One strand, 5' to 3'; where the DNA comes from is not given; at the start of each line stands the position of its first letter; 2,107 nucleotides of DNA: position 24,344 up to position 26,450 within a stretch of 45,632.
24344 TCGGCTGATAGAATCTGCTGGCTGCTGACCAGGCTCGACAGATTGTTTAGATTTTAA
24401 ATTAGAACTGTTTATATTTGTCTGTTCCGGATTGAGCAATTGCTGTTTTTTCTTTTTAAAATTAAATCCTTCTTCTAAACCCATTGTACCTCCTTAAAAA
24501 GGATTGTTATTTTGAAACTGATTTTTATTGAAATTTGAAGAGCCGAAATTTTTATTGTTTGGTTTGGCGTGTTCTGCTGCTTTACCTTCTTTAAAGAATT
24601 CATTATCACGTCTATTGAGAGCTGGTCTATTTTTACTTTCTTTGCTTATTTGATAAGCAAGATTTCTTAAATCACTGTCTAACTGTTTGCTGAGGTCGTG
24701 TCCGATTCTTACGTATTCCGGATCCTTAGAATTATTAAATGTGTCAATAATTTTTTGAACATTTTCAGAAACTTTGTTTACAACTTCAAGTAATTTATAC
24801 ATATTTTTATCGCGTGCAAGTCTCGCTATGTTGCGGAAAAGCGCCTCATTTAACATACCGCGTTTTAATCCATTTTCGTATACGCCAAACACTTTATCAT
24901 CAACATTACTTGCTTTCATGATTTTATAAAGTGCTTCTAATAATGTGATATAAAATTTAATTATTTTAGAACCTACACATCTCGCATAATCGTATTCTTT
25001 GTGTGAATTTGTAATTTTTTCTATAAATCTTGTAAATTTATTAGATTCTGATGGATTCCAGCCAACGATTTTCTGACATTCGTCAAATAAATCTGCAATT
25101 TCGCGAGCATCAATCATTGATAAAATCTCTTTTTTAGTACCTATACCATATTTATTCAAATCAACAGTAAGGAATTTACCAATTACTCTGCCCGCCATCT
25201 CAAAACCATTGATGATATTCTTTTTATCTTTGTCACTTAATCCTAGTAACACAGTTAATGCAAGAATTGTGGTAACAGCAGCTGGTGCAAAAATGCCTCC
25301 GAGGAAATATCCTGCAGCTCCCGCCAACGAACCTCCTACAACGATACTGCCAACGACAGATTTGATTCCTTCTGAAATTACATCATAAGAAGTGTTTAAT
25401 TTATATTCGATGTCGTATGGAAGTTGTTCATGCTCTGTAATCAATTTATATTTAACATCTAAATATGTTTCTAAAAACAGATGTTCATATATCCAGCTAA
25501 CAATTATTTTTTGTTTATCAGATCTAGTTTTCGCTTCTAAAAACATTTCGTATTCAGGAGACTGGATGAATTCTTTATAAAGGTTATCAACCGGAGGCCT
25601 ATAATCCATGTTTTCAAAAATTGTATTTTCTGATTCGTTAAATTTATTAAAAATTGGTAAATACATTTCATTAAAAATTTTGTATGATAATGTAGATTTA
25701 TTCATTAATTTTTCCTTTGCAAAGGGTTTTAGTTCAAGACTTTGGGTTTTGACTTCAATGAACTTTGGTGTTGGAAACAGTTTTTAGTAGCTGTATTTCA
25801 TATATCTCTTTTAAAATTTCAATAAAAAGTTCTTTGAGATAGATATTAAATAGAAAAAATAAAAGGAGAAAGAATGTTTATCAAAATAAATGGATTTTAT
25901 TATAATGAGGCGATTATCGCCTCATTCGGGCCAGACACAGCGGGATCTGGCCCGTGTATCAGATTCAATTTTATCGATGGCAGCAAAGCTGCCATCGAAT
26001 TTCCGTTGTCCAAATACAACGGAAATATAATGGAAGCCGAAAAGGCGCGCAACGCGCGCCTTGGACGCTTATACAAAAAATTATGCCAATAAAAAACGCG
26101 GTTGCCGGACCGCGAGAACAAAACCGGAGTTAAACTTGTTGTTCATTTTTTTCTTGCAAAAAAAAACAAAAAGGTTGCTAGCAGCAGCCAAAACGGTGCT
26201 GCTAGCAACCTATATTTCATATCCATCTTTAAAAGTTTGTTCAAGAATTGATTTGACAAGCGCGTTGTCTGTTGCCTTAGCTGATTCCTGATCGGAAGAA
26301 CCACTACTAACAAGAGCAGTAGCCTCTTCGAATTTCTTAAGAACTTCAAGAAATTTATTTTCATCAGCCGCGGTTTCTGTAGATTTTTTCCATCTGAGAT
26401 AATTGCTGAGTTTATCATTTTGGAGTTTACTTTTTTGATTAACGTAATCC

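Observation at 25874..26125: GC-rich island made of five back-to-back perfect hairpins, masquerading as a lone plus-strand ORF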

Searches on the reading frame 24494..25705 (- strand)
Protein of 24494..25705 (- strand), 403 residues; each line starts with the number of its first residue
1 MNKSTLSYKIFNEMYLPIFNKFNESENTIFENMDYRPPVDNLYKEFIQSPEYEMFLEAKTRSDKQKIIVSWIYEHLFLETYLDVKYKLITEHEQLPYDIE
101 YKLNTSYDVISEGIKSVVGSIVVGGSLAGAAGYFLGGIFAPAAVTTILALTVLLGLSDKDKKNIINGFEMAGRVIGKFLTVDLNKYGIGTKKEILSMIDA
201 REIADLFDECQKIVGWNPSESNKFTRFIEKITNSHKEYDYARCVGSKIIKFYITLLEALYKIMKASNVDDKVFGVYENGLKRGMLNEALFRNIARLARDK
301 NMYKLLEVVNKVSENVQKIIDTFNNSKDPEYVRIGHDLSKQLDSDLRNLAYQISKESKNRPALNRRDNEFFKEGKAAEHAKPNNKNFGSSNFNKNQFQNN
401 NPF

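Call 11: search_protein_families(library=phrogs, proteins=[window:24494-25705:-], max_evalue=0.01)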
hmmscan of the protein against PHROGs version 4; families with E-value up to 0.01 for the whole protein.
window:24494-25705:- (403 aa): 0 families

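Call 12: search_protein_families(library=pfam, proteins=[window:24494-25705:-], max_evalue=0.01)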
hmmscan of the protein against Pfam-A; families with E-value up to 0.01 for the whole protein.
window:24494-25705:- (403 aa): 1 family
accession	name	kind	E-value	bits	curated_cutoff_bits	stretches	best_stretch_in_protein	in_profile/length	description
PF07407.17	Seadorna_VP6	-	0.0066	16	27.2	0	285-346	24-85/399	Seadornavirus VP6 protein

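Call 21: find_related_loci(query=window:24494-25705:-, collection=viral_contigs, flank=6000)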
Query window:24494-25705:- (403 aa) in viral_contigs; peptide patterns used: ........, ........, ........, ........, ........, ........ (x = any residue, [..] = any of these).
28 stretches matched a pattern, but none encodes a relative of the query by tblastn (E <= 1e-3).

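Call 32: find_homologous_proteins(query=window:24494-25705:-, max_evalue=0.001)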
Query window:24494-25705:- (403 aa): 10 proteins with E <= 0.001 among 5256 candidates.
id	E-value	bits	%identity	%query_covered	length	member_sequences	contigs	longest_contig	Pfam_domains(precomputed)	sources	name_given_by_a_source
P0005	1.9e-264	894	100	100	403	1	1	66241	-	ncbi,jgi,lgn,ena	-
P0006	6.6e-203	692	75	100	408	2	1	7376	-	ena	-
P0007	1.2e-139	484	59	91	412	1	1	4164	-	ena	-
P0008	1.5e-137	477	54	100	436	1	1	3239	-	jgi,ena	-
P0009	9.4e-135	468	54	99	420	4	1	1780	-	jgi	-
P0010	3.1e-128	446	54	91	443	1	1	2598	-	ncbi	-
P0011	3.0e-127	443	52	99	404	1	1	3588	-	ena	-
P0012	3.3e-123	430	50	97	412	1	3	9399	-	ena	-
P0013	1.6e-116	408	51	97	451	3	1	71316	-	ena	-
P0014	9.1e-77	277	39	100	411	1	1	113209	-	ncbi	-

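Call 33: find_encoding_contigs(protein=P0006, flank=6000, max_places=2)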
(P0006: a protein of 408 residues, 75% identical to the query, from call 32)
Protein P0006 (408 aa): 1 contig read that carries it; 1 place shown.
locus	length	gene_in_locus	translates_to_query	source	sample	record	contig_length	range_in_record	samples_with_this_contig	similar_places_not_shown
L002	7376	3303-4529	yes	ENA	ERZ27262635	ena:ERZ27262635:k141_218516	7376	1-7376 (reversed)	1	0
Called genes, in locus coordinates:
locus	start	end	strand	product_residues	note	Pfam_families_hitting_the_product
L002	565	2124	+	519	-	-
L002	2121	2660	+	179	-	-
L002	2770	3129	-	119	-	-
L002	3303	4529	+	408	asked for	-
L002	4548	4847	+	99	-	-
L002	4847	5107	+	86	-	-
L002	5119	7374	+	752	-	?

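Call 34: find_encoding_contigs(protein=P0007, flank=6000, max_places=2)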
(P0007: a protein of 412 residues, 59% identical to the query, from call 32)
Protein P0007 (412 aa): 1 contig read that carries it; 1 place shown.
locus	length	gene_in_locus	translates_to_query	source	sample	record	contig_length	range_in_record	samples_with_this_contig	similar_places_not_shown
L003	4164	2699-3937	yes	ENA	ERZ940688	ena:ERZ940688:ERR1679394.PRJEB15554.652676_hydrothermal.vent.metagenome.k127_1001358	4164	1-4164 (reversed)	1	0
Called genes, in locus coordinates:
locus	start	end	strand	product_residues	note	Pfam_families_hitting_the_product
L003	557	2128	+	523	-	-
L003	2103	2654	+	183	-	-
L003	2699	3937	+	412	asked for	-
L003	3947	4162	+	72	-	?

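Call 35: find_encoding_contigs(protein=P0012, flank=6000, max_places=3)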
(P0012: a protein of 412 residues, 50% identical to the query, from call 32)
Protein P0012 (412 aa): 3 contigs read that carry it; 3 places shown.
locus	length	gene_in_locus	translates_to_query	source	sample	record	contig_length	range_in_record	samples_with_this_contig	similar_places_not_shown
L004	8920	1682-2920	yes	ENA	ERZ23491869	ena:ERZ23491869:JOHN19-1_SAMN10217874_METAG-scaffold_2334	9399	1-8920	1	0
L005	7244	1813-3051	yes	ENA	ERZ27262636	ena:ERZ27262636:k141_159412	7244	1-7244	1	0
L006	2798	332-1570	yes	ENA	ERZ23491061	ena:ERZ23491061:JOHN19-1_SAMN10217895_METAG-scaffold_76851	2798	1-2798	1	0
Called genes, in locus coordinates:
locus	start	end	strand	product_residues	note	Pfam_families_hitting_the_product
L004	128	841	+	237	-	-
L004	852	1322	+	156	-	-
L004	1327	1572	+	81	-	-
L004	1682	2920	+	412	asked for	-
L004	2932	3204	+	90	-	-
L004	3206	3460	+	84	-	-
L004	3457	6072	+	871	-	-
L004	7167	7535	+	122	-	-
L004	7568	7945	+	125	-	-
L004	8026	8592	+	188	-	-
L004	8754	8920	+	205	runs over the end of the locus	PF12728:HTH_17 (faint), PF00239:Resolvase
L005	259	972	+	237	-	-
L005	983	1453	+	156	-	-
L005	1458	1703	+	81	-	-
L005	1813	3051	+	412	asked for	-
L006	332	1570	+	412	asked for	-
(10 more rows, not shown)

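Call 36: find_encoding_contigs(protein=P0013, flank=6000, max_places=2)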
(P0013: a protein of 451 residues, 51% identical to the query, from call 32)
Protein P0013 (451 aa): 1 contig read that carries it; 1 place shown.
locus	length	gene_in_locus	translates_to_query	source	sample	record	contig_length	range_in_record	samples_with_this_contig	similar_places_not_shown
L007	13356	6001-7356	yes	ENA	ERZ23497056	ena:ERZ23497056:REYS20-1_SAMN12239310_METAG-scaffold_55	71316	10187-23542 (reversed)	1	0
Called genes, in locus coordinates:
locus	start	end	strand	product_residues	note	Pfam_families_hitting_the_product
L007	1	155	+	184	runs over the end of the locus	-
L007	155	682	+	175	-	-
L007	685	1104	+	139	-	PF13441:Gly-zipper_YMGG (weak)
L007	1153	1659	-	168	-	-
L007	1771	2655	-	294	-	-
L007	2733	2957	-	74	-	-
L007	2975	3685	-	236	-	-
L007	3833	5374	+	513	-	-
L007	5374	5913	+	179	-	-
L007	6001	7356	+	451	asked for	-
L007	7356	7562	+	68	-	-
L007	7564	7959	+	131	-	-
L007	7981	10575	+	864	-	-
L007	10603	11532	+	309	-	-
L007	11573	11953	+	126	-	-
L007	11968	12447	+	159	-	-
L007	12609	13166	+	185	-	-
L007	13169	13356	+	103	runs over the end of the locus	-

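Call 37: find_encoding_contigs(protein=P0014, flank=6000, max_places=2)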
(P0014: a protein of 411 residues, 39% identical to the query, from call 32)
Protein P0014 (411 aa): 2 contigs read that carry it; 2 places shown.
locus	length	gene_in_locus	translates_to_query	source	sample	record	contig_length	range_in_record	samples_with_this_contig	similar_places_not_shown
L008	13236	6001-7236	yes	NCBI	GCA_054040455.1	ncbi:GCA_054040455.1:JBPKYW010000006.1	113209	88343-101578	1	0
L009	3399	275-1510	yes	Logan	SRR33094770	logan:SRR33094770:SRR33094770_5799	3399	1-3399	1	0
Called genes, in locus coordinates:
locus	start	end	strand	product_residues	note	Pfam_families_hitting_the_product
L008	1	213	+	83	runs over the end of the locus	-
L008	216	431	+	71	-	-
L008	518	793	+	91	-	-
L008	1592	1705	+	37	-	-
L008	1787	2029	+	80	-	-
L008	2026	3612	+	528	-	-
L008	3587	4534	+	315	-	-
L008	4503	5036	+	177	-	-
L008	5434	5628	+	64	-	-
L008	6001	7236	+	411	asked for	-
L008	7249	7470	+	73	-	-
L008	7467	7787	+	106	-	-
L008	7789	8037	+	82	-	-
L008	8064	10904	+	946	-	-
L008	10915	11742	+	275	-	-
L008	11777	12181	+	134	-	-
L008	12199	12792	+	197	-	-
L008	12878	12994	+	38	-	-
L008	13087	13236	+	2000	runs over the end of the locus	-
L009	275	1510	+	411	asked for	-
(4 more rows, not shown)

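Call 45: search_protein_families(library=padloc, proteins=[L002:2770-3129:-, window:24494-25705:-], max_evalue=0.1)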
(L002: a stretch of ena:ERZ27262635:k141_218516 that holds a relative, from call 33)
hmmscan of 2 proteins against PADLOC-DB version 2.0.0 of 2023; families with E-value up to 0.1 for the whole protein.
L002:2770-3129:- (119 aa): 0 families

window:24494-25705:- (403 aa): 0 families

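Call 46: search_protein_families(library=pfam, proteins=[L002:2770-3129:-, L008:5434-5628:+], max_evalue=0.1)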
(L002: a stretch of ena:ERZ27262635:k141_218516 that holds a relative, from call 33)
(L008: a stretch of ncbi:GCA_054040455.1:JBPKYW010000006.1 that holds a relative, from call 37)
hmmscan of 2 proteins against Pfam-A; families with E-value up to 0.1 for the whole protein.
L002:2770-3129:- (119 aa): 0 families

L008:5434-5628:+ (64 aa): 0 families

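Call 96: search_protein_families(library=phrogs, proteins=[L002:2770-3126:-], max_evalue=0.01)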
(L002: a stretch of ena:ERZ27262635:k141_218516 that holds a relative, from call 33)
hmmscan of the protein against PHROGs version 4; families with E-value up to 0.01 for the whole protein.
L002:2770-3126:- (118 aa): 0 families

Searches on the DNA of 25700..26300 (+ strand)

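Call 7: search_dna_similar(query=window:25700-26300:+, collection=phages, mode=distant)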
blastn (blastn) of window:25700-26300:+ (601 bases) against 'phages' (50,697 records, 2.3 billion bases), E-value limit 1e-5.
No match.

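Call 24: search_rna_families(source=window, start=25700, end=26300, threshold=evalue, max_evalue=10)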
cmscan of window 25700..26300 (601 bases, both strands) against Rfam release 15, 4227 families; matches with E-value up to 10: 15.
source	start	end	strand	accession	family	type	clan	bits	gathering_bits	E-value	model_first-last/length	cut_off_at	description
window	26155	26210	+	RF02418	Spd-sr07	Gene; sRNA;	-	22.1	55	0.62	1-63/63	no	Streptococcus sRNA Spd-sr07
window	26168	26216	-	RF04114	MIR4374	Gene; miRNA;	-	21.2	105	0.068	1-119/119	no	MIR4374 microRNA precursor family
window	26150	26243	+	RF01764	azaaromatic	Cis-reg; riboswitch;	-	18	45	2.7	1-101/101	no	azaaromatic riboswitch aptamer (yjdF RNA)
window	25816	25973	+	RF02995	IMES-5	Gene; sRNA;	-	16.9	96.1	1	1-150/150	no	IMES-5 RNA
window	26087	26165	-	RF02869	ncS025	Gene; sRNA;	-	16.6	46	2.2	1-85/85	no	Burkholderia sRNA 25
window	25993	26032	-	RF00366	mir-BHRF1-2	Gene; miRNA;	-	16.5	87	5.5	1-65/65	no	mir-BHRF1-2 microRNA precursor family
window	26036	26150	-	RF00548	U11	Gene; snRNA; splicing;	CL00005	16.3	39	1.9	1-134/134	no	U11 spliceosomal RNA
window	26170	26211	-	RF04118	MIR9481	Gene; miRNA;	-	16.1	130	2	1-135/135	no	MIR9481 microRNA precursor family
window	26170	26216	-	RF04079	MIR161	Gene; miRNA;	-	15.3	90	3.1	1-136/136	no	MIR161 microRNA precursor family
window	26146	26231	+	RF03532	SQ2397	Cis-reg;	-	14.8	100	5.2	1-243/243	no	Cis-regulator of HTH transcription factor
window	26088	26229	-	RF01243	snR33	Gene; snRNA; snoRNA; HACA-box;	CL00027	14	45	6.6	1-183/183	no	Small nucleolar RNA snR33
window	25781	25954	+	RF02546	LSU_trypano_mito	Gene; rRNA;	CL00112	13.1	60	2.2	1-561/561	no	Trypanosomatid mitochondrial large subunit ribosomal RNA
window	25988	26211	-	RF02558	CbSR2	Gene; antisense;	-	12.1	300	1.3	1-243/243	no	Coxiella burnetii sRNA 2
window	26032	26043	+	RF02914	DUF805b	Cis-reg;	CL00115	11.4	35.6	3.4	6-17/35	no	DUF805b RNA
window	25961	26065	+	RF02763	IsrM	Gene; sRNA;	-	8.3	376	7.7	1-329/329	no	IsrM sRNA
